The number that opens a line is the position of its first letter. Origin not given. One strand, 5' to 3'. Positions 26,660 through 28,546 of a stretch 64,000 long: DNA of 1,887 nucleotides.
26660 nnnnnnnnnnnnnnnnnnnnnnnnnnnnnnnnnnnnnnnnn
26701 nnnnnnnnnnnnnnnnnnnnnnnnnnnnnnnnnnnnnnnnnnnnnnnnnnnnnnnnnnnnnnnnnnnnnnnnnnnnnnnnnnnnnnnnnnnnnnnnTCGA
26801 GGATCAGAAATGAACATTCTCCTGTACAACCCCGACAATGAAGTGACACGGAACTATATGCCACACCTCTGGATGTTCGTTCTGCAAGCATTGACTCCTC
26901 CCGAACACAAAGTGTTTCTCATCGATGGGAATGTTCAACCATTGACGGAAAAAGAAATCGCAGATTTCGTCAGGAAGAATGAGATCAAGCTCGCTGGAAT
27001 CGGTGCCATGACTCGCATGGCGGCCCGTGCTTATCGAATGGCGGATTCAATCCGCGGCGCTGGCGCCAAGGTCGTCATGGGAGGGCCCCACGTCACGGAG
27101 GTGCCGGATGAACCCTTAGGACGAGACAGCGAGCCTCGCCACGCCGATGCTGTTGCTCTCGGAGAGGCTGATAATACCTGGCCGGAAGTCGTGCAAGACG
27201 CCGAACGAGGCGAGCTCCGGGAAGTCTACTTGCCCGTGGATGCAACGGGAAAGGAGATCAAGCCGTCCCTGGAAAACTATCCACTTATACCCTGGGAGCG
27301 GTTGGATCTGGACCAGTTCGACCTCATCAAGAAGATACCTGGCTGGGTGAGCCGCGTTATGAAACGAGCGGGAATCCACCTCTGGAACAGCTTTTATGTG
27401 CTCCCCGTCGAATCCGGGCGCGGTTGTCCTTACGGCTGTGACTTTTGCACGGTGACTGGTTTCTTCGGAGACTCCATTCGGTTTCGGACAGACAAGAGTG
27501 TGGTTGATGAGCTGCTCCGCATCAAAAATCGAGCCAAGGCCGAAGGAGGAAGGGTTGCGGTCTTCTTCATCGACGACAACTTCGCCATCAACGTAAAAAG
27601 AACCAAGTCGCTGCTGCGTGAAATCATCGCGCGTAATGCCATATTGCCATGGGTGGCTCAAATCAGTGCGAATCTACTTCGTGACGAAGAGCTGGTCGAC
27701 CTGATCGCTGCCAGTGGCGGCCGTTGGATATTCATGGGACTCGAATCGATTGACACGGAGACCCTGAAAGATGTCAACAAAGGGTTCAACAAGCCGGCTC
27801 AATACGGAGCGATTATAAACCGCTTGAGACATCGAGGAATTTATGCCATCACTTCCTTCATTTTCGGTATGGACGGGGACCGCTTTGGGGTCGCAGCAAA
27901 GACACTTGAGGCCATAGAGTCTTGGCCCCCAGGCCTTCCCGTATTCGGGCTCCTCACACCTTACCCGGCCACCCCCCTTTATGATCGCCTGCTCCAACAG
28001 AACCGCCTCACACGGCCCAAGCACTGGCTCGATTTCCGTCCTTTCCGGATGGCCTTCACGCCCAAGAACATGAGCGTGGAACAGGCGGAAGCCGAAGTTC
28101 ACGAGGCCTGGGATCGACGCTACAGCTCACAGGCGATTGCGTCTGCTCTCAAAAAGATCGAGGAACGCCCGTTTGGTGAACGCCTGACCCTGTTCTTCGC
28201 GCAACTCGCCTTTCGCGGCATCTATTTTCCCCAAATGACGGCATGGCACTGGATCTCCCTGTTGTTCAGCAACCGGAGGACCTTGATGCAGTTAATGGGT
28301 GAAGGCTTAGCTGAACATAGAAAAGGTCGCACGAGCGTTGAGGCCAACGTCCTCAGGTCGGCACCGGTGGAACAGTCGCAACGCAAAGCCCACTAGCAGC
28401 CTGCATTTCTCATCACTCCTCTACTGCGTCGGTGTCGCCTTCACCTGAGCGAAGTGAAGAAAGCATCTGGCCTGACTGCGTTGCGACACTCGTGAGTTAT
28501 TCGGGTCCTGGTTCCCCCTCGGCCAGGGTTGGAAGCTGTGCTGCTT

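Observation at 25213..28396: Tandem pair of paralogous B12-binding radical-SAM enzymes of unknown function downstream of a desaturase and rpoD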

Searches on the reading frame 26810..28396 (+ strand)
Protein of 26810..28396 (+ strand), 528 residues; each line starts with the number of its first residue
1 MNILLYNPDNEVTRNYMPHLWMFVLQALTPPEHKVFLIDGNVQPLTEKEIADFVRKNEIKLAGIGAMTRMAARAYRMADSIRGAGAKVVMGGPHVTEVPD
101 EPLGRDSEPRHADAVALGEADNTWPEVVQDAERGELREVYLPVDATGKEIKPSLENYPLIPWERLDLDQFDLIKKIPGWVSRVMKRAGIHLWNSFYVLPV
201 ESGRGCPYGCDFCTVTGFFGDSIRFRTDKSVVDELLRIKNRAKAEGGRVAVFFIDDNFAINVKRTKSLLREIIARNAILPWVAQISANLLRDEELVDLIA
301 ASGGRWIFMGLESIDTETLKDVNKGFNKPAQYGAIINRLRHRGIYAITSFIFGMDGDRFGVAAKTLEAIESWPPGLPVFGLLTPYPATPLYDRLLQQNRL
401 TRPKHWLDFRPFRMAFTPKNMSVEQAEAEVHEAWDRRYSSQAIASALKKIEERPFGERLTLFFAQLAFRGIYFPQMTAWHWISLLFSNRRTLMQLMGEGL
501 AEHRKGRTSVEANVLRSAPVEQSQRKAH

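Call 5: search_protein_families(library=pfam, proteins=[window:26810-28396:+], max_evalue=0.01)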
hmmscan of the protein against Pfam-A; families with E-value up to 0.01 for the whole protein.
window:26810-28396:+ (528 aa): 2 families
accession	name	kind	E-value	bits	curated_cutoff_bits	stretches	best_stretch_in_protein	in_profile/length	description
PF04055.27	Radical_SAM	-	2.4e-17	64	29.5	1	201-357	2-154/166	Radical SAM superfamily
PF02310.24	B12-binding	-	2.8e-11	43.8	32.1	1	14-127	9-120/121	B12 binding domain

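Call 6: search_protein_families(library=ncbifam, proteins=[window:26810-28396:+], max_evalue=0.01)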
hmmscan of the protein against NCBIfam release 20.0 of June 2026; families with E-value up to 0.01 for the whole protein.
window:26810-28396:+ (528 aa): 21 families
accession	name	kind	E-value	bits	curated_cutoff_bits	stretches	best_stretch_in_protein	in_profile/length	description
TIGR02026.1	BchE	equivalog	4.7e-28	98.3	481.35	1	11-425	15-415/497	magnesium-protoporphyrin IX monomethyl ester anaerobic oxidative cyclase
TIGR04479.1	bcpD_PhpK_rSAM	subfamily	1.2e-22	80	600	1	199-375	243-412/504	PhpK family radical SAM P-methyltransferase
TIGR04072.2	rSAM_ladder_B12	equivalog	1.3e-20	73.4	360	1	197-406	180-384/443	lipid biosynthesis B12-binding/radical SAM protein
TIGR04014.1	B12_SAM_MJ_0865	equivalog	5e-20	71.7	360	1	77-403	60-367/434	methyl-coenzyme M reductase glutamine C-methyltransferase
TIGR03471.1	HpnJ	equivalog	5.5e-19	68.4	577.6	1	37-404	49-397/472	hopanoid biosynthesis associated radical SAM protein HpnJ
TIGR04367.1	HpnR_B12_rSAM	equivalog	1e-16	60.6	650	1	199-393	188-372/490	hopanoid C-3 methylase HpnR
TIGR04013.1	B12_SAM_MJ_1487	hypoth_equivalog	3.8e-16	58.9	251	2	197-370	151-331/382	TIGR04013 family B12-binding domain/radical SAM domain-containing protein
NF050148.1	rSAM_ApyD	equivalog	4.7e-15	55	750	1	78-394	94-393/645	RiPP biosynthesis radical SAM protein ApyD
NF038361.1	rSAM_Sden_1168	equivalog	1.8e-14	53.2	575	1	197-373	282-452/560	Sden_1168 family B12-binding radical SAM P-methyltransferase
TIGR04295.1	B12_rSAM_oligo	hypoth_equivalog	2.1e-14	53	400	1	26-393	33-383/422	TIGR04295 family B12-binding domain-containing radical SAM protein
TIGR03975.1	rSAM_ocin_1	subfamily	5.5e-14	51.6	281.85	1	66-355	136-413/606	RiPP maturation radical SAM C-methyltransferase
TIGR04385.1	B12_rSAM_cofa1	equivalog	1.7e-09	37.5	450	1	198-357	196-349/438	B12 lower ligand biosynthesis radical SAM protein BzaD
NF033070.1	rSAM_AprD4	equivalog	6.5e-09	35.2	500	1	201-392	200-388/456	AprD4 family radical SAM diol-dehydratase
NF045585.1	rSAM_slr0320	equivalog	1.2e-08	34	775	1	193-328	231-364/511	photosystem II high light acclimation radical SAM protein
TIGR04428.1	B12_rSAM_trp_MT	equivalog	5.9e-08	31.5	500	1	204-359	223-385/558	tryptophan 2-C-methyltransferase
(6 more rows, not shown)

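Call 10: find_homologous_proteins(query=window:26810-28396:+)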
Query window:26810-28396:+ (528 aa): 7765 proteins with E <= 0.001 among 8000 candidates; the best 120 are listed.
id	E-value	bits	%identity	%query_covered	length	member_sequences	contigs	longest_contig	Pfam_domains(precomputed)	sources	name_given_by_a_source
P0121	0.0e+0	1221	100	100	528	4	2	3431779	PF04055.28,PF02310.25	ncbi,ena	-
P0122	0.0e+0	1094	89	100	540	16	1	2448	PF04055.28,PF02310.25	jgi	jgi:radical SAM superfamily enzyme YgiQ (UPF0313 family)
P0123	0.0e+0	1090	89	100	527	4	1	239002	PF04055.28,PF02310.25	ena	-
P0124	0.0e+0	1029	87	95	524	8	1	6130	PF04055.28,PF02310.25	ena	-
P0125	0.0e+0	1024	87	96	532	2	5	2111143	PF04055.28,PF02310.25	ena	-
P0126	2.4e-295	998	83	97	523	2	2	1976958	PF04055.28,PF02310.25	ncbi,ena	-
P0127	2.7e-287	972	83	95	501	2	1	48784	PF04055.28,PF02310.25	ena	-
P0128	4.4e-279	945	79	97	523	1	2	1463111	PF04055.28,PF02310.25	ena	-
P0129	1.6e-277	940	78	97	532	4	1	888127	PF04055.28,PF02310.25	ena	-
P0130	3.3e-275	932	78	97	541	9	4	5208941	PF04055.28,PF02310.25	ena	-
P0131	5.6e-275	931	77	99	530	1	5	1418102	PF04055.28,PF02310.25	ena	-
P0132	2.2e-273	926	78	96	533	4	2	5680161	PF04055.28,PF02310.25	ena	-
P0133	2.2e-270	916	74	100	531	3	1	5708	PF04055.28,PF02310.25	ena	-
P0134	2.5e-270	916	77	96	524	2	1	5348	PF04055.28,PF02310.25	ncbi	-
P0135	5.3e-270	915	77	96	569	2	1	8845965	PF04055.28,PF02310.25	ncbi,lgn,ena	-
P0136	2.7e-268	909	77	94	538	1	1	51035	PF04055.28,PF02310.25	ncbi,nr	ncbi:MAG TPA: radical SAM protein [Acidobacteriota bacterium]|nr:radical SAM protein [Acidobacteriot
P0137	3.6e-267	905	76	96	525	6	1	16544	PF04055.28,PF02310.25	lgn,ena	-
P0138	4.7e-267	905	75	96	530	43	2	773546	PF04055.28,PF02310.25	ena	-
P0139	4.8e-267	905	75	96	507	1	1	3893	PF04055.28,PF02310.25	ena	-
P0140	1.0e-266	904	74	96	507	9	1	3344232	PF04055.28,PF02310.25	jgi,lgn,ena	jgi:radical SAM superfamily enzyme YgiQ (UPF0313 family)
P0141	1.7e-266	903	74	98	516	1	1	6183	PF04055.28,PF02310.25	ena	-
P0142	1.7e-266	903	74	96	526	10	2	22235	PF04055.28,PF02310.25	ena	-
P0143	3.1e-266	902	75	96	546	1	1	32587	PF04055.28,PF02310.25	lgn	-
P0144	3.4e-266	902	73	98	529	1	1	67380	PF04055.28,PF02310.25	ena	-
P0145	3.9e-266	902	75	96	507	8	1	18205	PF04055.28,PF02310.25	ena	-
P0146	4.0e-266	902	75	96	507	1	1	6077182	PF04055.28,PF02310.25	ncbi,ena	-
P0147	4.2e-266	902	75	96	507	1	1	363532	PF04055.28,PF02310.25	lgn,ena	-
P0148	4.2e-266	902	75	96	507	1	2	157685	PF04055.28,PF02310.25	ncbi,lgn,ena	-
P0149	5.8e-266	901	75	96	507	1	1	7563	PF04055.28,PF02310.25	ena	-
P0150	7.9e-266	901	75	96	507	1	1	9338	PF04055.28,PF02310.25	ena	-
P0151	8.8e-266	901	75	96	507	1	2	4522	PF04055.28,PF02310.25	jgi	jgi:radical SAM superfamily enzyme YgiQ (UPF0313 family)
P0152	1.0e-265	901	74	96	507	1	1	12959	PF04055.28,PF02310.25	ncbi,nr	ncbi:MAG: radical SAM protein [Candidatus Aminicenantes bacterium]|nr:radical SAM protein [Candidatu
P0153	1.1e-265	901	75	96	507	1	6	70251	PF04055.28,PF02310.25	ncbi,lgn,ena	-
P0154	1.2e-265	900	75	96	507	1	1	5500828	PF04055.28,PF02310.25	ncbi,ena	-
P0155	1.2e-265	900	75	96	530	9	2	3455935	PF04055.28,PF02310.25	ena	-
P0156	1.3e-265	900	73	98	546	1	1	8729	PF04055.28,PF02310.25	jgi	-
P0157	1.5e-265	900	75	96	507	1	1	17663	PF04055.28,PF02310.25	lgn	-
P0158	1.5e-265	900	74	96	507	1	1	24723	PF04055.28,PF02310.25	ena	-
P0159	1.5e-265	900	75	96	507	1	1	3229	PF04055.28,PF02310.25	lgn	-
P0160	1.5e-265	900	75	96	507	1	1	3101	PF04055.28,PF02310.25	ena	-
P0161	2.1e-265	900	75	96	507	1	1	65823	PF04055.28,PF02310.25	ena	-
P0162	2.1e-265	900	75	96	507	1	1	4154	PF04055.28,PF02310.25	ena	-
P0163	2.3e-265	899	74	96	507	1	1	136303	PF04055.28,PF02310.25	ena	-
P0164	2.6e-265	899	75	96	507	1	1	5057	PF04055.28,PF02310.25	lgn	-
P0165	4.5e-265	899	73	100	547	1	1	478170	PF04055.28,PF02310.25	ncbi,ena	-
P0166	4.8e-265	898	74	96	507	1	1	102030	PF04055.28,PF02310.25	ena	-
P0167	4.9e-265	898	75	96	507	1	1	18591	PF04055.28,PF02310.25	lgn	-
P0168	5.2e-265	898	74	96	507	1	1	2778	PF04055.28,PF02310.25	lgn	-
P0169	5.6e-265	898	74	96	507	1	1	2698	PF04055.28,PF02310.25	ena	-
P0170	7.1e-265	898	76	96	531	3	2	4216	PF04055.28,PF02310.25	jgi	jgi:radical SAM superfamily enzyme YgiQ (UPF0313 family)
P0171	7.2e-265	898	74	96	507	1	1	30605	PF04055.28,PF02310.25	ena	-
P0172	7.4e-265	898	74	96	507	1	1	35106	PF04055.28,PF02310.25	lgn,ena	-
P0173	7.7e-265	898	74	96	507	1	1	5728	PF04055.28,PF02310.25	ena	-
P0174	1.3e-264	897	74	96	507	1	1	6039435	PF04055.28,PF02310.25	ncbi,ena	-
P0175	1.3e-264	897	74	96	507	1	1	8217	PF04055.28,PF02310.25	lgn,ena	-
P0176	1.7e-264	897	72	98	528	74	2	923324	PF04055.28,PF02310.25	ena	-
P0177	1.9e-264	896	74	96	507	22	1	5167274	PF04055.28,PF02310.25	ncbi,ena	-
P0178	2.4e-264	896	74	96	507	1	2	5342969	PF04055.28,PF02310.25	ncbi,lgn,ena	-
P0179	2.8e-264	896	75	96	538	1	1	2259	PF04055.28,PF02310.25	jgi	jgi:radical SAM superfamily enzyme YgiQ (UPF0313 family)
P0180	2.9e-264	896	75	96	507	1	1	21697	PF04055.28,PF02310.25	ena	-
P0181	2.9e-264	896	73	99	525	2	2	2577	PF04055.28,PF02310.25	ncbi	ncbi:MAG: radical SAM protein [Acidobacteriota bacterium]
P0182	5.3e-264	895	74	96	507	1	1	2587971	PF04055.28,PF02310.25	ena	-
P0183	8.8e-264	894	74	95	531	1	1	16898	PF04055.28,PF02310.25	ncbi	-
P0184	1.1e-263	894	74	98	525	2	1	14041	PF04055.28,PF02310.25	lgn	-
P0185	1.5e-263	893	74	98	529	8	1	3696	PF04055.28,PF02310.25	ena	-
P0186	2.4e-263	893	72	100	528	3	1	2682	PF04055.28,PF02310.25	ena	-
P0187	3.1e-263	892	74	96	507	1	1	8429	PF04055.28,PF02310.25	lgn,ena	-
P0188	7.9e-263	891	72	99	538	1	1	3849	PF04055.28,PF02310.25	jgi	jgi:radical SAM superfamily enzyme YgiQ (UPF0313 family)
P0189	1.3e-262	890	76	94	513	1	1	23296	PF04055.28,PF02310.25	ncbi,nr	ncbi:MAG TPA: radical SAM protein [Acidobacteriota bacterium]|nr:radical SAM protein [Acidobacteriot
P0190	1.4e-262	890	74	96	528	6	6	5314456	PF04055.28,PF02310.25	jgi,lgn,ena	jgi:radical SAM superfamily enzyme YgiQ (UPF0313 family)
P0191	2.2e-262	890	74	96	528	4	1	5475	PF04055.28,PF02310.25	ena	-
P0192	2.6e-262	889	71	100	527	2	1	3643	PF04055.28,PF02310.25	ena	-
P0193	3.4e-262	889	72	99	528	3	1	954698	PF04055.28,PF02310.25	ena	-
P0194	1.1e-261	887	72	97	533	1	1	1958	PF04055.28,PF02310.25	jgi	jgi:radical SAM superfamily enzyme YgiQ (UPF0313 family)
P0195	2.3e-261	886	76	95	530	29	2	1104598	PF04055.28,PF02310.25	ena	-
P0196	3.0e-261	886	71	100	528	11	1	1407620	PF04055.28,PF02310.25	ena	-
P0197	7.0e-261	885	74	96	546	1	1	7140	PF04055.28,PF02310.25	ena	-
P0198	1.4e-260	884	73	96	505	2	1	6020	PF04055.28,PF02310.25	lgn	-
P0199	2.0e-260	883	74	96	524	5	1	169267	PF04055.28,PF02310.25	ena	-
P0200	2.0e-260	883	72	99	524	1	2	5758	PF04055.28,PF02310.25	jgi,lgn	jgi:radical SAM superfamily enzyme YgiQ (UPF0313 family)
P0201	2.9e-260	883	71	100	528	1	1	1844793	PF04055.28,PF02310.25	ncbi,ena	-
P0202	2.3e-259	880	73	96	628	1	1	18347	PF04055.28,PF02310.25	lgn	-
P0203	2.7e-259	879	75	97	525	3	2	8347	PF04055.28,PF02310.25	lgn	-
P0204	6.5e-259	878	72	99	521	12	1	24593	PF04055.28,PF02310.25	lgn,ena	-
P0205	1.1e-258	877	73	96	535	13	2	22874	PF04055.28,PF02310.25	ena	-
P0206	1.8e-258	877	71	99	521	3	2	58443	PF04055.28,PF02310.25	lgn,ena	-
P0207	2.3e-258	876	73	96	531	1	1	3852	PF04055.28,PF02310.25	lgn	-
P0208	2.4e-258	876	71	99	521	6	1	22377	PF04055.28,PF02310.25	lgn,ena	-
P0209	3.6e-258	876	72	97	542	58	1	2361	PF04055.28,PF02310.25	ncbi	-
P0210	6.1e-258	875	71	96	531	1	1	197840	PF04055.28,PF02310.25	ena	-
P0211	6.8e-258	875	72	96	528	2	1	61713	PF04055.28,PF02310.25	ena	-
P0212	7.7e-258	875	71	99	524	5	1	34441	PF04055.28,PF02310.25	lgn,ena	-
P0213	9.6e-258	874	71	100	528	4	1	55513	PF04055.28,PF02310.25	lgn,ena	-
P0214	9.8e-258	874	72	97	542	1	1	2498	PF04055.28,PF02310.25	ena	-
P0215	1.6e-257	874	71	99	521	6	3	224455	PF04055.28,PF02310.25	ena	-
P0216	1.8e-257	873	70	100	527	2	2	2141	PF04055.28,PF02310.25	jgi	jgi:radical SAM superfamily enzyme YgiQ (UPF0313 family)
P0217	4.6e-257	872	75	95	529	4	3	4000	PF04055.28,PF02310.25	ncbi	-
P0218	5.9e-257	872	73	96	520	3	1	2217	PF04055.28,PF02310.25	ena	-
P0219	6.4e-257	872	72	96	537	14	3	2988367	PF04055.28,PF02310.25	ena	-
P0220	1.8e-256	870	72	95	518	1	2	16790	PF04055.28,PF02310.25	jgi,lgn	jgi:radical SAM superfamily enzyme YgiQ (UPF0313 family)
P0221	2.7e-256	870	73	96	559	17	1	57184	PF04055.28,PF02310.25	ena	-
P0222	3.5e-256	869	72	96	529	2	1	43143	PF04055.28,PF02310.25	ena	-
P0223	3.7e-256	869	70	99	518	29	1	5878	PF04055.28,PF02310.25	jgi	jgi:radical SAM superfamily enzyme YgiQ (UPF0313 family)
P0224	4.2e-256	869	70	100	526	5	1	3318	PF04055.28,PF02310.25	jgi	jgi:radical SAM superfamily enzyme YgiQ (UPF0313 family)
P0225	4.2e-256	869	71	97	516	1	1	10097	PF04055.28,PF02310.25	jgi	jgi:radical SAM superfamily enzyme YgiQ (UPF0313 family)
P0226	5.3e-256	869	72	96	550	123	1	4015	PF04055.28,PF02310.25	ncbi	-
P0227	5.5e-256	869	73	96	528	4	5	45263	PF04055.28,PF02310.25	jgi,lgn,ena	-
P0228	5.6e-256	868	72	96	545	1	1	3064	PF04055.28,PF02310.25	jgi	jgi:radical SAM superfamily enzyme YgiQ (UPF0313 family)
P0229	7.9e-256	868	73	96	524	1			PF04055.28,PF02310.25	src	-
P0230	8.9e-256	868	71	97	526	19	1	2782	PF04055.28,PF02310.25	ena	-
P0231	1.6e-255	867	71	96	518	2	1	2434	PF04055.28,PF02310.25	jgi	-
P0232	1.7e-255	867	71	98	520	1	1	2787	PF04055.28,PF02310.25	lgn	-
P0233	2.7e-255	866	71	99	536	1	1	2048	PF04055.28,PF02310.25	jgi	jgi:radical SAM superfamily enzyme YgiQ (UPF0313 family)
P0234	2.9e-255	866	69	100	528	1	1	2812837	PF04055.28,PF02310.25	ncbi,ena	-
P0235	3.5e-255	866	71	98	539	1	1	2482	PF04055.28,PF02310.25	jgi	jgi:radical SAM superfamily enzyme YgiQ (UPF0313 family)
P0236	3.5e-255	866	72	96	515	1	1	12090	PF04055.28,PF02310.25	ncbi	-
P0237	4.7e-255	865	70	96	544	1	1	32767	PF04055.28,PF02310.25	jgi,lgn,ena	-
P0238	6.4e-255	865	71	96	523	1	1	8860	PF04055.28,PF13282.12,PF02310.25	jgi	jgi:radical SAM superfamily enzyme YgiQ (UPF0313 family)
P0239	9.2e-255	864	70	98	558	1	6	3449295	PF04055.28,PF02310.25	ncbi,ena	-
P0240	4.3e-254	862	71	97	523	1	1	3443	PF04055.28,PF02310.25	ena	-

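Call 11: find_encoding_contigs(protein=P0121, flank=10000, max_places=4)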
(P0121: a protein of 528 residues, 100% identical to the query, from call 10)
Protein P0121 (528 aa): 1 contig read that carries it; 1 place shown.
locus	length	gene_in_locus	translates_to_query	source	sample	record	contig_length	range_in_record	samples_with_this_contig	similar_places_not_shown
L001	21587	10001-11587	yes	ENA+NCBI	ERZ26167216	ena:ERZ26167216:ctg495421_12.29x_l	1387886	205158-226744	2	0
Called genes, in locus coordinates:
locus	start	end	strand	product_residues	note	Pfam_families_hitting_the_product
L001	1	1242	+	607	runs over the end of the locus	PF24161:CCDC39 (weak)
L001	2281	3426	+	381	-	PF01555:N6_N4_Mtase, PF01844:HNH, PF14279:HNH_5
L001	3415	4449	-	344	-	PF12760:Zn_ribbon_IS1595 (weak), PF12762:DDE_Tnp_IS1595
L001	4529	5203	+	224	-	PF00730:HhH-GPD, PF00633:HHH (weak)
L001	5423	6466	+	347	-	PF00487:FA_desaturase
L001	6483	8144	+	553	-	PF03979:Sigma70_r1_1, PF00140:Sigma70_r1_2, PF04542:Sigma70_r2, PF04539:Sigma70_r3, PF04545:Sigma70_r4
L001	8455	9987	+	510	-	PF02310:B12-binding, PF04055:Radical_SAM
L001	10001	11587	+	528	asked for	PF02310:B12-binding, PF04055:Radical_SAM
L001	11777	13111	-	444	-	PF00753:Lactamase_B, PF00581:Rhodanese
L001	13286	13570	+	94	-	PF04248:NTP_transf_9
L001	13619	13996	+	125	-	PF03992:ABM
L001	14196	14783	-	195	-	-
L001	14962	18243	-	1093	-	-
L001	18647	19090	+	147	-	-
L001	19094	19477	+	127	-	-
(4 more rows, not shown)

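Call 19: find_encoding_contigs(protein=P0135, flank=8000, max_places=2)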
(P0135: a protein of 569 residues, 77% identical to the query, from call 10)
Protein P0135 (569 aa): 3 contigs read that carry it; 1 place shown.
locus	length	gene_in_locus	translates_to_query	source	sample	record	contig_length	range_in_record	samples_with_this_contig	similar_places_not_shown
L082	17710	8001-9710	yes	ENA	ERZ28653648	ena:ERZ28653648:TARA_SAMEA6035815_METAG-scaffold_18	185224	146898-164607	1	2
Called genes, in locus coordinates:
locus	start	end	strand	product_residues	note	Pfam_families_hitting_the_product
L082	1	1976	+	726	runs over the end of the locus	PF00128:Alpha-amylase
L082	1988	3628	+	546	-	PF00474:SSF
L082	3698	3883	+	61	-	-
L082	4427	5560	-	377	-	PF05368:NmrA, PF13460:NAD_binding_10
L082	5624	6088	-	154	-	PF12802:MarR_2 (weak), PF01047:MarR (weak)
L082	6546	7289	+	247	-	PF13884:Peptidase_S74 (weak)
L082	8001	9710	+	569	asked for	PF02310:B12-binding, PF04055:Radical_SAM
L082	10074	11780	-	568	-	PF00069:Pkinase, PF07714:PK_Tyr_Ser-Thr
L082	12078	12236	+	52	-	-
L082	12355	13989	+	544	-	PF04972:BON (weak)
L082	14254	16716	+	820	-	PF02321:OEP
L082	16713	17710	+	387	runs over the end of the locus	PF00364:Biotin_lipoyl (faint), PF25917:BSH_RND, PF25967:RND-MFP_C (weak), PF25989:YknX_C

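Call 20: find_encoding_contigs(protein=P0146, flank=8000, max_places=2)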
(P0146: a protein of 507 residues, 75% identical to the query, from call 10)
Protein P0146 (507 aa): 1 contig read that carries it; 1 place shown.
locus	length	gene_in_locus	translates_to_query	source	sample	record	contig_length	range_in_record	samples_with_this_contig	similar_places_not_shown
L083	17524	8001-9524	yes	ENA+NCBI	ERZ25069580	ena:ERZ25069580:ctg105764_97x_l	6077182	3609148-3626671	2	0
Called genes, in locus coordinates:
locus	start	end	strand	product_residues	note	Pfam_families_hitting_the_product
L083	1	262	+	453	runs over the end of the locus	PF00202:Aminotran_3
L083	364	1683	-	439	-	PF01408:GFO_IDH_MocA, PF02894:GFO_IDH_MocA_C (faint), PF19051:GFO_IDH_MocA_C2 (faint), PF22725:GFO_IDH_MocA_C3 (weak)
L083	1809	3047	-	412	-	-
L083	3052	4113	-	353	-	PF01212:Beta_elim_lyase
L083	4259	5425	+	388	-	PF00155:Aminotran_1_2, PF01041:DegT_DnrJ_EryC1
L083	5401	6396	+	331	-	PF02423:OCD_Mu_crystall, PF01488:Shikimate_DH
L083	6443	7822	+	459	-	PF00155:Aminotran_1_2 (faint), PF01041:DegT_DnrJ_EryC1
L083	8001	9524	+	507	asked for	PF02310:B12-binding, PF04055:Radical_SAM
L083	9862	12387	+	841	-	PF01950:FBPase_3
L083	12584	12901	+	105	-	PF00486:Trans_reg_C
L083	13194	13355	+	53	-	-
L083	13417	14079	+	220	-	PF00753:Lactamase_B, PF23023:Anti-Pycsar_Apyc1 (faint), PF12706:Lactamase_B_2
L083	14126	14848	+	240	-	PF00702:Hydrolase, PF13419:HAD_2, PF13242:Hydrolase_like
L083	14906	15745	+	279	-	PF02621:VitK2_biosynth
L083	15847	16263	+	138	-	PF02082:Rrf2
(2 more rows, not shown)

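Call 21: find_encoding_contigs(protein=P0125, flank=8000, max_places=2)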
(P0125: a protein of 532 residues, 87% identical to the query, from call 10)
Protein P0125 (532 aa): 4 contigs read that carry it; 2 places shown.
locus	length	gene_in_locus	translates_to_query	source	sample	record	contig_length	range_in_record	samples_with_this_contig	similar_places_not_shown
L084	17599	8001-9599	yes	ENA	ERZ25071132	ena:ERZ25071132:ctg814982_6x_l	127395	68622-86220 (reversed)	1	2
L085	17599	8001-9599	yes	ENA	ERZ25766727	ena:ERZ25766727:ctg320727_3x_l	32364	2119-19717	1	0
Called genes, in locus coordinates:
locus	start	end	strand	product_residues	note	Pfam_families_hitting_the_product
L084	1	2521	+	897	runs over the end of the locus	PF07635:PSCyt1, PF07583:PSCyt2, PF07587:PSD1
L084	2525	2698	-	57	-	-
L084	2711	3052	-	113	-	-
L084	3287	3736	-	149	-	-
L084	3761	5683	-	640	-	PF06537:DHOR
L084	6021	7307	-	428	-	-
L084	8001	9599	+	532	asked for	PF02310:B12-binding, PF04055:Radical_SAM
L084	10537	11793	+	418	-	PF00999:Na_H_Exchanger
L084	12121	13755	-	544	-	PF00884:Sulfatase, PF16347:SGSH_C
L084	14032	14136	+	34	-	-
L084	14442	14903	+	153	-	PF04893:Yip1 (weak)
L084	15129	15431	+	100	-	PF00076:RRM_1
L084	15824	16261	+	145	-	PF07963:N_methyl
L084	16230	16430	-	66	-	-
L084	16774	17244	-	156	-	-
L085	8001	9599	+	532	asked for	PF02310:B12-binding, PF04055:Radical_SAM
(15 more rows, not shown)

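Call 25: search_solved_structures(query=window:26810-28396:+, max_evalue=0.01)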
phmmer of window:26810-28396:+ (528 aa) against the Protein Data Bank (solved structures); distinct sequences matched with E-value up to 0.01: 5.
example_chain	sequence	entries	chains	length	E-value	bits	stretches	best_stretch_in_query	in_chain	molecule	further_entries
9ccb_A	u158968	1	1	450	5.2e-12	48.5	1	200-393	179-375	Radical SAM core domain-containing protein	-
6wte_A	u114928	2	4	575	5.7e-08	35.1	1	125-398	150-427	B12-binding domain-containing protein | Tryptophan-C2-methyltransferase containing B12-binding domain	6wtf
6fd2_B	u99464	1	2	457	5.3e-06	28.6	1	200-406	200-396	Putative apramycin biosynthetic oxidoreductase 4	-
9n1b_A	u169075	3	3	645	9.9e-05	24.4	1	196-358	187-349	Radical SAM protein | Radical SAM enzyme CysS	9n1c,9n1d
7kdx_A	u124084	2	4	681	0.0039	19.2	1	84-354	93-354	Methyltransferase TokK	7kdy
